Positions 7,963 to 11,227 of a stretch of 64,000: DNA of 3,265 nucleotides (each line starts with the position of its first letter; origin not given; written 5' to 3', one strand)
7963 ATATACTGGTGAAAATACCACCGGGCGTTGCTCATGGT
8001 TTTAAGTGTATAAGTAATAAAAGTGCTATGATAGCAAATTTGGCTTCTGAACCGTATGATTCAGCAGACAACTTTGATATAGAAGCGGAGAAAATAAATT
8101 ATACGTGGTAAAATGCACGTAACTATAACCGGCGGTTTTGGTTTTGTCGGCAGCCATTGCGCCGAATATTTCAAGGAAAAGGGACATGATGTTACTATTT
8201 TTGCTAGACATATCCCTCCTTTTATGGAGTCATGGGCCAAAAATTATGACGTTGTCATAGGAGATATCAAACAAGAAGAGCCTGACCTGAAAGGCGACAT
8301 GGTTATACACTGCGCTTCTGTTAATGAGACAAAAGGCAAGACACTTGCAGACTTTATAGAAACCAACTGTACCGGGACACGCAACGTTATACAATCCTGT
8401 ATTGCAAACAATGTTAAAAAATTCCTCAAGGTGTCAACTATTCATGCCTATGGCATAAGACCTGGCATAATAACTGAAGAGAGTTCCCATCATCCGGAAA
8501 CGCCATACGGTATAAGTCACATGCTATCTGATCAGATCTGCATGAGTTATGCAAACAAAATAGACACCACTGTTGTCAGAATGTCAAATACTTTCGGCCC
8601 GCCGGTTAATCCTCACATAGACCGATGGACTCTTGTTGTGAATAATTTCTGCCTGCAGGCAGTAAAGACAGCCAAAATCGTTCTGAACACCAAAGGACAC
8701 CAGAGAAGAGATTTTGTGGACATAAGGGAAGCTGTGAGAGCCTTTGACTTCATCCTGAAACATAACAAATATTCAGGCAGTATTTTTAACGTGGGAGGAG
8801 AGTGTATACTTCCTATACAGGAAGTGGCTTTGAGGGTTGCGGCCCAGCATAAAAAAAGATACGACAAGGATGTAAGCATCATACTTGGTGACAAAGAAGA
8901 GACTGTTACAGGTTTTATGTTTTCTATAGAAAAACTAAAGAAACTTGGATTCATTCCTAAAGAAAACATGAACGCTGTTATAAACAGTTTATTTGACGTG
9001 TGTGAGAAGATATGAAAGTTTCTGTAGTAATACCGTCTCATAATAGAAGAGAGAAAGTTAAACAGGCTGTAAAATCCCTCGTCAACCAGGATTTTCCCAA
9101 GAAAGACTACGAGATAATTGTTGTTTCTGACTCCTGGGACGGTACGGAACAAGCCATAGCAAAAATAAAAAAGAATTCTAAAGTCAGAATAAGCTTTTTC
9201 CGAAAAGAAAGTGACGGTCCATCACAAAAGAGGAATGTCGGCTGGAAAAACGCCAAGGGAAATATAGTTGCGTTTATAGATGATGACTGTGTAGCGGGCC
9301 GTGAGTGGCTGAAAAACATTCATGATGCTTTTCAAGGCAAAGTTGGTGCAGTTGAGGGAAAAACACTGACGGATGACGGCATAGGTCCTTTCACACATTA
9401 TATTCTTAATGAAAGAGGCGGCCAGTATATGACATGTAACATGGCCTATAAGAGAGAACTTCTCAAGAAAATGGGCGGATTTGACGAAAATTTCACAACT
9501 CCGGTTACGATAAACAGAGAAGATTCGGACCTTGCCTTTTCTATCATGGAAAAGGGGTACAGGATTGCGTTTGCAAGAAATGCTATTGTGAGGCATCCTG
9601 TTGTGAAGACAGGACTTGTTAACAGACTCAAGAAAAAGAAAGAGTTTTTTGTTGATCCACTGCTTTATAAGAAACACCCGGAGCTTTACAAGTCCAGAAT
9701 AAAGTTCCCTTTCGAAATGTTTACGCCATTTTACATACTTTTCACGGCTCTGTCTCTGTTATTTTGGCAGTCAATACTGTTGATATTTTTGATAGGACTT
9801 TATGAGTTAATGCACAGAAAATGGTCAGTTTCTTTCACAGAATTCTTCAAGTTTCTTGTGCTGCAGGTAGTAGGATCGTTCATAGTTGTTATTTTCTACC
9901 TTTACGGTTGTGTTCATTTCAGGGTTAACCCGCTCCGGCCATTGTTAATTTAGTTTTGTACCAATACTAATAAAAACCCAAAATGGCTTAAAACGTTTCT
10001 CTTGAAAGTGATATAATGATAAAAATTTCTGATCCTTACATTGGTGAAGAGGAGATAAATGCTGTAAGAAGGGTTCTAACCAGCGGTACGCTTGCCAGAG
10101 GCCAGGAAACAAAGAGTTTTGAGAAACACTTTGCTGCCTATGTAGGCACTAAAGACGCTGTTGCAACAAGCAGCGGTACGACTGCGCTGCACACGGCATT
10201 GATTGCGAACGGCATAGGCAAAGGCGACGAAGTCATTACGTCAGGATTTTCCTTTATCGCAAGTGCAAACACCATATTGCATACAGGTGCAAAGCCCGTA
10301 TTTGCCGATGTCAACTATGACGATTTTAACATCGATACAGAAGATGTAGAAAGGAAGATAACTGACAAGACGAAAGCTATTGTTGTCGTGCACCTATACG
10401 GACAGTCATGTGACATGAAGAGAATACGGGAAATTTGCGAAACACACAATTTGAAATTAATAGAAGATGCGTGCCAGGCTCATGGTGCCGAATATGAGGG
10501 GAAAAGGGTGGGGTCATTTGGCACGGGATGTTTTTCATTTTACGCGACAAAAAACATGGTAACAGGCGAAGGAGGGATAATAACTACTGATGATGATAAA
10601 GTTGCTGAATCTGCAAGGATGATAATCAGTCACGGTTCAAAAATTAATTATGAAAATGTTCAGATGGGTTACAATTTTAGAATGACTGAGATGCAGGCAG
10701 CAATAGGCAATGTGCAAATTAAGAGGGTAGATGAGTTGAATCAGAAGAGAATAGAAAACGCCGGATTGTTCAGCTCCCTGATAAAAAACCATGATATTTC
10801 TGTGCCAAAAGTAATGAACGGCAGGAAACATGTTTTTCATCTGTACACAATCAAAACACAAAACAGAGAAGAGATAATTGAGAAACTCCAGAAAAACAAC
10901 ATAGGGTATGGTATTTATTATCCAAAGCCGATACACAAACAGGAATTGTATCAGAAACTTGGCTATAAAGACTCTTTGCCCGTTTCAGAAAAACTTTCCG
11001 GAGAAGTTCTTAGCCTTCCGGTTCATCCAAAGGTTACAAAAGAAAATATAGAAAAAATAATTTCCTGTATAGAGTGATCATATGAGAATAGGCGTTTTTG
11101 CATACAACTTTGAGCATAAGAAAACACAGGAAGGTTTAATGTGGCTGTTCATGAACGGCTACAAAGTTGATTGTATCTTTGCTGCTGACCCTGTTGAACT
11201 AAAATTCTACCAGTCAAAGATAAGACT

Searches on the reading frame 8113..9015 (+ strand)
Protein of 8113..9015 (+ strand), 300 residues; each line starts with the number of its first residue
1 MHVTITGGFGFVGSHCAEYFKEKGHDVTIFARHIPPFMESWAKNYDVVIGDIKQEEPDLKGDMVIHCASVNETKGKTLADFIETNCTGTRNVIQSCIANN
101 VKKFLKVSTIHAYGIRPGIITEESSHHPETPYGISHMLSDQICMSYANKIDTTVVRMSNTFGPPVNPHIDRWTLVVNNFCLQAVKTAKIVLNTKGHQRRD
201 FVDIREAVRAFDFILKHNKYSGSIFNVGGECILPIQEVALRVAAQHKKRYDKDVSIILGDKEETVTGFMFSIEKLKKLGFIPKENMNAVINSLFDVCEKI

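Call 3: search_protein_families(library=pfam, proteins=[window:8113-9015:+])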
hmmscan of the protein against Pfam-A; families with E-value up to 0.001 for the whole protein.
window:8113-9015:+ (300 aa): 7 families
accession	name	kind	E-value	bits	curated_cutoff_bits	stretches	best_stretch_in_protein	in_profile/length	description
PF01370.27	Epimerase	-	1.3e-40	139.7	20.9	1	3-228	1-240/240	NAD dependent epimerase/dehydratase family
PF16363.11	GDP_Man_Dehyd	-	7.1e-23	82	27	1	5-288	2-327/332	GDP-mannose 4,6 dehydratase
PF01073.25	3Beta_HSD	-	4.2e-12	46.1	22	1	5-145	2-159/280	3-beta hydroxysteroid dehydrogenase/isomerase family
PF13460.12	NAD_binding_10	-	7.4e-09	36.2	27.2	1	7-157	1-143/184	NAD(P)H-binding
PF07993.18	NAD_binding_4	-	1.1e-07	31.7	20.1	1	61-186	89-233/258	Male sterility protein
PF02719.21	Polysacc_synt_2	-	5.2e-07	29.6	20.2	1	5-150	3-156/293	Polysaccharide biosynthesis protein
PF04321.23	RmlD_sub_bind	-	1.9e-06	27.6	27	1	1-162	1-153/287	RmlD substrate binding domain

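Call 4: search_protein_families(library=ncbifam, proteins=[window:8113-9015:+])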
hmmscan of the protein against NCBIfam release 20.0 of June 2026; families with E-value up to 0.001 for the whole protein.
window:8113-9015:+ (300 aa): 27 families (the best 25 are shown)
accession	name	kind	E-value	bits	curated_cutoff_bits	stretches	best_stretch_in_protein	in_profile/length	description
TIGR04180.1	EDH_00030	hypoth_equivalog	8.5e-27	94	475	1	3-247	1-257/297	NAD-dependent 4,6-dehydratase LegB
TIGR02197.1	heptose_epim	equivalog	2.9e-21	76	274.6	1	4-248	2-262/316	ADP-glyceromanno-heptose 6-epimerase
TIGR01181.1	dTDP_gluc_dehyt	equivalog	3.4e-20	72.4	365.1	1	4-288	3-302/321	dTDP-glucose 4,6-dehydratase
TIGR01179.1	galE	equivalog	8.1e-16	57.7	262.3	1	3-173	2-189/332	UDP-glucose 4-epimerase GalE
TIGR03466.1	HpnA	hypoth_equivalog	3.8e-12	45.7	367.65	1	2-153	2-161/327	hopanoid-associated sugar epimerase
NF042422.1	oxyalk_red_OleD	equivalog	2.5e-11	43.5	580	1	1-112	1-113/329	2-alkyl-3-oxoalkanoate reductase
NF007956.0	PRK10675.1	subfamily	1.6e-10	40.7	394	1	1-146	1-163/338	UDP-glucose 4-epimerase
NF041015.1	UDPsulfquin_syn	equivalog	1.6e-10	40.5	575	1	170-293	233-359/384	UDP-sulfoquinovose synthase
TIGR01777.1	yfcH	hypoth_equivalog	4.9e-10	39.5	207.35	1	3-127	1-130/292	TIGR01777 family oxidoreductase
NF008360.0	PRK11150.1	equivalog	5e-10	39.1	452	1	62-249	70-257/310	ADP-glyceromanno-heptose 6-epimerase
NF007490.0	PRK10084.1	subfamily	1.9e-09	37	649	1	118-230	153-261/361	dTDP-glucose 4,6-dehydratase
NF042423.1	oxyalk_red_Shew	equivalog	6.2e-09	35.4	580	1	2-163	10-177/331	2-alkyl-3-oxoalkanoate reductase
NF007582.0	PRK10217.1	equivalog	1.7e-08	33.9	698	1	61-230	75-254/355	dTDP-glucose 4,6-dehydratase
NF043036.1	ErythonDh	equivalog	3.5e-08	33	325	1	1-158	1-177/321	D-erythronate dehydrogenase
NF047922.1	GDPFucSynFcl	equivalog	9.8e-08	31.8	500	1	5-294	7-298/308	GDP-L-fucose synthase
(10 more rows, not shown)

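Call 40: search_solved_structures(query=window:8113-9015:+, max_evalue=1e-10)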
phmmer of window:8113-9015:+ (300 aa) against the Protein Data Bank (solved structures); distinct sequences matched with E-value up to 1e-10: 39.
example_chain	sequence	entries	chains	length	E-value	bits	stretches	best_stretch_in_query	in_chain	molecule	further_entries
3m2p_A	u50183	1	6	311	3.3e-17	66.1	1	2-241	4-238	UDP-N-acetylglucosamine 4-epimerase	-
8v4g_A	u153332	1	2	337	1.5e-15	60.6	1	59-293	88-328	Putative nucleotide sugar dehydratase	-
6kv9_A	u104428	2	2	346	1.6e-15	60.6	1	3-242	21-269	MoeE5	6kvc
8v4h_A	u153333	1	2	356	1.8e-15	60.4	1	59-293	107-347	Putative nucleotide sugar dehydratase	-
6zl6_A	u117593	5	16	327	5.7e-15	58.7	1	2-237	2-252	Epimerase domain-containing protein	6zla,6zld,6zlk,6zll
6zlj_A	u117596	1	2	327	2e-14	56.9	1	2-237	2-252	Epimerase domain-containing protein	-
4zrm_A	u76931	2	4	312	1e-13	54.6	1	1-285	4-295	UDP-glucose 4-epimerase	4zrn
3vps_A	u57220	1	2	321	1.7e-13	53.9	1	3-238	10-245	NAD-dependent epimerase/dehydratase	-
8rdg_A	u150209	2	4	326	1.8e-13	53.8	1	1-289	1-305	SDR family NAD(P)-dependent oxidoreductase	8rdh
6vo6_A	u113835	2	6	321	4.3e-13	52.6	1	3-290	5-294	Putative sugar-nucleotide epimerase/dehydratease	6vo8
4lk3_A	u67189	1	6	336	5.1e-13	52.3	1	3-228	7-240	UDP-glucuronic acid decarboxylase 1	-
4gll_A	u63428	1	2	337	5.1e-13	52.3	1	3-228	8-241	UDP-glucuronic acid decarboxylase 1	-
2b69_A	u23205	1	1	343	5.4e-13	52.2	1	3-228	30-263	UDP-glucuronate decarboxylase 1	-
8rdi_A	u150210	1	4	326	6e-13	52.1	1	1-289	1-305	SDR family NAD(P)-dependent oxidoreductase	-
4m55_A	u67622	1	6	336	6.3e-13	52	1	3-228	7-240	UDP-glucuronic acid decarboxylase 1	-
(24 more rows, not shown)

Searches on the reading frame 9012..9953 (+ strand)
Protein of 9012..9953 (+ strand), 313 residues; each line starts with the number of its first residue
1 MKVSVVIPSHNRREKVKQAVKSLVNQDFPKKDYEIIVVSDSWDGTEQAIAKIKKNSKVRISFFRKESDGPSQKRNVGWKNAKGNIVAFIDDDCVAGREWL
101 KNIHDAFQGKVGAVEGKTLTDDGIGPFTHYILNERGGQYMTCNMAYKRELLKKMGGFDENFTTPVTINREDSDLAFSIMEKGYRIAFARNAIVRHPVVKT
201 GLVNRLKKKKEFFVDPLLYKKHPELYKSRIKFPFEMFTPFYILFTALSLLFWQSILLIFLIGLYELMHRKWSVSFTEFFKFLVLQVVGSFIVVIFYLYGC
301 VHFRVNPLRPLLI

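Call 3: search_protein_families(library=pfam, proteins=[window:9012-9953:+])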
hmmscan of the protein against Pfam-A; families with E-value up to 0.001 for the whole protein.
window:9012-9953:+ (313 aa): 4 families
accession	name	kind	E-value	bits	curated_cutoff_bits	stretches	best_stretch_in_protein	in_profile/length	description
PF00535.33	Glycos_transf_2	-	3.2e-23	82.9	23.3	1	4-113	1-110/168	Glycosyl transferase family 2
PF13641.12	Glyco_tranf_2_3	-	4e-16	60.2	27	1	3-195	3-211/230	Glycosyltransferase like family 2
PF10111.15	Glyco_tranf_2_2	-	3.8e-09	36.9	27.3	1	4-102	1-101/276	Glycosyltransferase like family 2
PF13632.12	Glyco_trans_2_3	-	7.5e-06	26.3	27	1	139-260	72-185/198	Glycosyl transferase family group 2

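Call 4: search_protein_families(library=ncbifam, proteins=[window:9012-9953:+])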
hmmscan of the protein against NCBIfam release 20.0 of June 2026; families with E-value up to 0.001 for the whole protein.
window:9012-9953:+ (313 aa): 20 families
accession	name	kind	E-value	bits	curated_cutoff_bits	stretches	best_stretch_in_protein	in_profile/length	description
TIGR03965.1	mycofact_glyco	equivalog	1.1e-30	106.9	280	2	2-118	75-191/467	mycofactocin biosynthesis glycosyltransferase MftF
NF041875.1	EPS_EpsD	equivalog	4.7e-30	105.1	370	1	3-197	1-208/325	exopolysaccharide biosynthesis glycosyltransferase EpsD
NF038299.1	EPS_HpsN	equivalog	1.6e-22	79.9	425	2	2-120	2-121/317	hormogonium polysaccharide biosynthesis glycosyltransferase HpsN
NF041394.1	GtaseAglG_Halo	equivalog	3.8e-19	69.1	440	1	1-116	1-117/304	glucosyl-dolichyl phosphate glucuronosyltransferase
NF050050.1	ProtGlycPglI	equivalog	5.8e-16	58.7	500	1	2-93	3-94/306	GalNAc(5)-diNAcBac-PP-undecaprenol beta-1,3-glucosyltransferase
TIGR03937.1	PgaC_IcaA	equivalog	3e-14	52.8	422.3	1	2-116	46-161/407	poly-beta-1,6-N-acetyl-D-glucosamine synthase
NF038302.1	EPS_HpsE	equivalog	1.4e-13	50.5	300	1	2-107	2-111/307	hormogonium polysaccharide biosynthesis glycosyltransferase HpsE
NF047683.1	TeichurnBiosyTuaG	equivalog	1.6e-13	50.9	400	1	2-98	7-102/252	teichuronic acid biosynthesis protein TuaG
NF007482.0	PRK10073.1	equivalog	8.5e-12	44.7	423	1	2-94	7-98/334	glycosyltransferase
TIGR04283.1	glyco_like_mftF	equivalog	1.6e-09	37.7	182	1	3-192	1-182/221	TIGR04283 family arsenosugar biosynthesis glycosyltransferase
TIGR03111.1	glyc2_xrt_Gpos1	hypoth_equivalog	5.6e-08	32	363.95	1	2-121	50-172/439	TIGR03111 family XrtG-associated glycosyltransferase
NF007453.0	PRK10018.1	equivalog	1.3e-07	31.6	382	1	3-102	8-102/280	colanic acid biosynthesis glycosyltransferase WcaA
TIGR04017.1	WcaA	equivalog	2.2e-07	30.8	495.75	1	3-102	7-101/279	colanic acid biosynthesis glycosyltransferase WcaA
NF045692.1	OglycostaseCruG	equivalog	2.7e-06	26.6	600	1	2-73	42-108/386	2'-O-glycosyltransferase CruG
NF047588.1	GlcsyltransPgfSStrep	equivalog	3.1e-06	26.6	500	1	1-117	1-120/308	glycosyltransferase PgfS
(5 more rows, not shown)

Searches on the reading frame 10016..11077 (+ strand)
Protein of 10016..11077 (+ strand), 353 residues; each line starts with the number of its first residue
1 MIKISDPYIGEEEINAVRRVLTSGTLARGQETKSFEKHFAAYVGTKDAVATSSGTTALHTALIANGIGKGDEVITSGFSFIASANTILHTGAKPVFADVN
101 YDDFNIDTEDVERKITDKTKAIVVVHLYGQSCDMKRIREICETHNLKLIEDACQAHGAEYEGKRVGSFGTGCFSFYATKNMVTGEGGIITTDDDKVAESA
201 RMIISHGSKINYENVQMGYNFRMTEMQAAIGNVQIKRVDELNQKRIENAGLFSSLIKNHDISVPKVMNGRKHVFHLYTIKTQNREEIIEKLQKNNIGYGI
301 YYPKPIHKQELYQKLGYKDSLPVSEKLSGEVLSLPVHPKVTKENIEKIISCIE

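Call 3: search_protein_families(library=pfam, proteins=[window:10016-11077:+])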
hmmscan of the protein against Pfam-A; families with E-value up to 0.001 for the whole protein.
window:10016-11077:+ (353 aa): 4 families
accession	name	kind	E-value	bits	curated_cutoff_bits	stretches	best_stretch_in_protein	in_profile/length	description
PF01041.23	DegT_DnrJ_EryC1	-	1.8e-129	432.5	19.8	1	8-352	2-359/360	DegT/DnrJ/EryC1/StrS aminotransferase family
PF01053.26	Cys_Met_Meta_PP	-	3.6e-08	32.8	27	1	32-157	54-179/381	Cys/Met metabolism PLP-dependent enzyme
PF01212.27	Beta_elim_lyase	-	2.4e-07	30.8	27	1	28-268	30-277/288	Beta-eliminating lyase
PF00266.25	Aminotran_5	-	6.1e-06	25.9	21.5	1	29-157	42-181/371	Aminotransferase class-V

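Call 4: search_protein_families(library=ncbifam, proteins=[window:10016-11077:+])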
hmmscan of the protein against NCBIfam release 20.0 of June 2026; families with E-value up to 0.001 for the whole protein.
window:10016-11077:+ (353 aa): 39 families (the best 25 are shown)
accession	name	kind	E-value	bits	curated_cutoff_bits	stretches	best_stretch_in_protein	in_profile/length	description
TIGR03588.1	PseC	equivalog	9.7e-97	324.2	423.5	1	1-352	1-376/380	UDP-4-amino-4,6-dideoxy-N-acetyl-beta-L-altrosamine transaminase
NF008658.2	PRK11658.1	equivalog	1.1e-82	277.8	631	1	3-352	6-373/379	UDP-4-amino-4-deoxy-L-arabinose aminotransferase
NF008687.0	PRK11706.1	equivalog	7.6e-74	248.7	375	1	1-352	1-370/375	dTDP-4-amino-4,6-dideoxygalactose transaminase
TIGR04181.1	NHT_00031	hypoth_equivalog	9e-73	245.2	420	1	2-335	1-357/359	LegC family aminotransferase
TIGR02379.1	ECA_wecE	subfamily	1.4e-59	201.8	434.85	1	2-352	2-371/376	dTDP-4-amino-4,6-dideoxy-D-glucose transaminase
TIGR04427.1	PLP_DesI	equivalog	7.7e-58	196.4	650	1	29-352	51-379/390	dTDP-4-dehydro-6-deoxyglucose aminotransferase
NF011936.0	PRK15407.1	equivalog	1.9e-57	194.9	423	2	2-199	37-243/440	lipopolysaccharide biosynthesis protein RfbH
NF006096.0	PRK08248.1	equivalog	1.1e-09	37.5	726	1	32-179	66-210/431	homocysteine synthase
NF005816.0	PRK07682.1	equivalog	1.2e-09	37.3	620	1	34-154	78-205/390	aminotransferase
NF006230.0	PRK08363.1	equivalog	1.2e-08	34.2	534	1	43-164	91-217/398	alanine aminotransferase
NF004975.0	PRK06348.1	equivalog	3.6e-08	32.8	549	1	33-124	77-168/384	pyridoxal phosphate-dependent aminotransferase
NF005817.0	PRK07683.1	equivalog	6.7e-08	31.6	575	1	41-126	85-169/387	aminotransferase A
NF006569.0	PRK09082.1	subfamily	8e-08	31.8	420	1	41-156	86-207/386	methionine aminotransferase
NF006488.0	PRK08912.1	equivalog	2.6e-07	29.9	498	1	46-157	88-192/387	aminotransferase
TIGR01325.1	O_suc_HS_sulf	equivalog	3e-07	29.4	510.05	1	32-208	56-232/380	O-succinylhomoserine sulfhydrylase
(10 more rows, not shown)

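Call 11: search_solved_structures(query=window:10016-11077:+, max_evalue=1e-20, show_alignments=1)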
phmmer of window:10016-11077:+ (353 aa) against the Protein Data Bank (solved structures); distinct sequences matched with E-value up to 1e-20: 56.
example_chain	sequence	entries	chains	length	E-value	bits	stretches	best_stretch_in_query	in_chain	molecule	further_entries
7b0d_A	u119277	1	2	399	1.3e-97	330.3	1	9-352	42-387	Glutamine--scyllo-inositol transaminase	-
7n63_A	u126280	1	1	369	6.9e-86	291.7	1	11-345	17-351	Putative aminotransferase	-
3frk_A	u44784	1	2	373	1.4e-77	264.5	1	27-351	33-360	QdtB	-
5u1z_A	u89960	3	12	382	4.3e-74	253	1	10-349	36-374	Putative aminotransferase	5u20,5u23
5u21_A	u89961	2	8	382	2.7e-73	250.3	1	10-349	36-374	Putative aminotransferase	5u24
3bn1_A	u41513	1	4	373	3.3e-69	236.9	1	26-352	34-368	Perosamine synthetase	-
3dr7_A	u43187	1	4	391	3.9e-69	236.7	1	26-352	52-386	Putative perosamine synthetase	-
3dr4_A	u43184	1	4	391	2.6e-68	234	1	26-352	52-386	Putative perosamine synthetase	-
2oga_A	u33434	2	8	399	3.2e-66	227.1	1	13-351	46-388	Transaminase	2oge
8e75_A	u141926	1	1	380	2.1e-63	217.8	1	16-348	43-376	DegT/DnrJ/EryC1/StrS aminotransferase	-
8e77_A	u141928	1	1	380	2.1e-63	217.8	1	16-348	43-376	DegT/DnrJ/EryC1/StrS aminotransferase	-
8sng_A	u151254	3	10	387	3.4e-62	213.9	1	4-352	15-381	UDP-4-amino-4-deoxy-L-arabinose--oxoglutarate aminotransferase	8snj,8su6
3nu7_A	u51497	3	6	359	5.6e-62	213.2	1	16-348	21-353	Aminotransferase WbpE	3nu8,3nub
3nyu_A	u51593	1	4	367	6.1e-62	213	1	16-348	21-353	Aminotransferase WbpE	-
3uwc_A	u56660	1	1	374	2.2e-61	211.2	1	13-350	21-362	Nucleotide-sugar aminotransferase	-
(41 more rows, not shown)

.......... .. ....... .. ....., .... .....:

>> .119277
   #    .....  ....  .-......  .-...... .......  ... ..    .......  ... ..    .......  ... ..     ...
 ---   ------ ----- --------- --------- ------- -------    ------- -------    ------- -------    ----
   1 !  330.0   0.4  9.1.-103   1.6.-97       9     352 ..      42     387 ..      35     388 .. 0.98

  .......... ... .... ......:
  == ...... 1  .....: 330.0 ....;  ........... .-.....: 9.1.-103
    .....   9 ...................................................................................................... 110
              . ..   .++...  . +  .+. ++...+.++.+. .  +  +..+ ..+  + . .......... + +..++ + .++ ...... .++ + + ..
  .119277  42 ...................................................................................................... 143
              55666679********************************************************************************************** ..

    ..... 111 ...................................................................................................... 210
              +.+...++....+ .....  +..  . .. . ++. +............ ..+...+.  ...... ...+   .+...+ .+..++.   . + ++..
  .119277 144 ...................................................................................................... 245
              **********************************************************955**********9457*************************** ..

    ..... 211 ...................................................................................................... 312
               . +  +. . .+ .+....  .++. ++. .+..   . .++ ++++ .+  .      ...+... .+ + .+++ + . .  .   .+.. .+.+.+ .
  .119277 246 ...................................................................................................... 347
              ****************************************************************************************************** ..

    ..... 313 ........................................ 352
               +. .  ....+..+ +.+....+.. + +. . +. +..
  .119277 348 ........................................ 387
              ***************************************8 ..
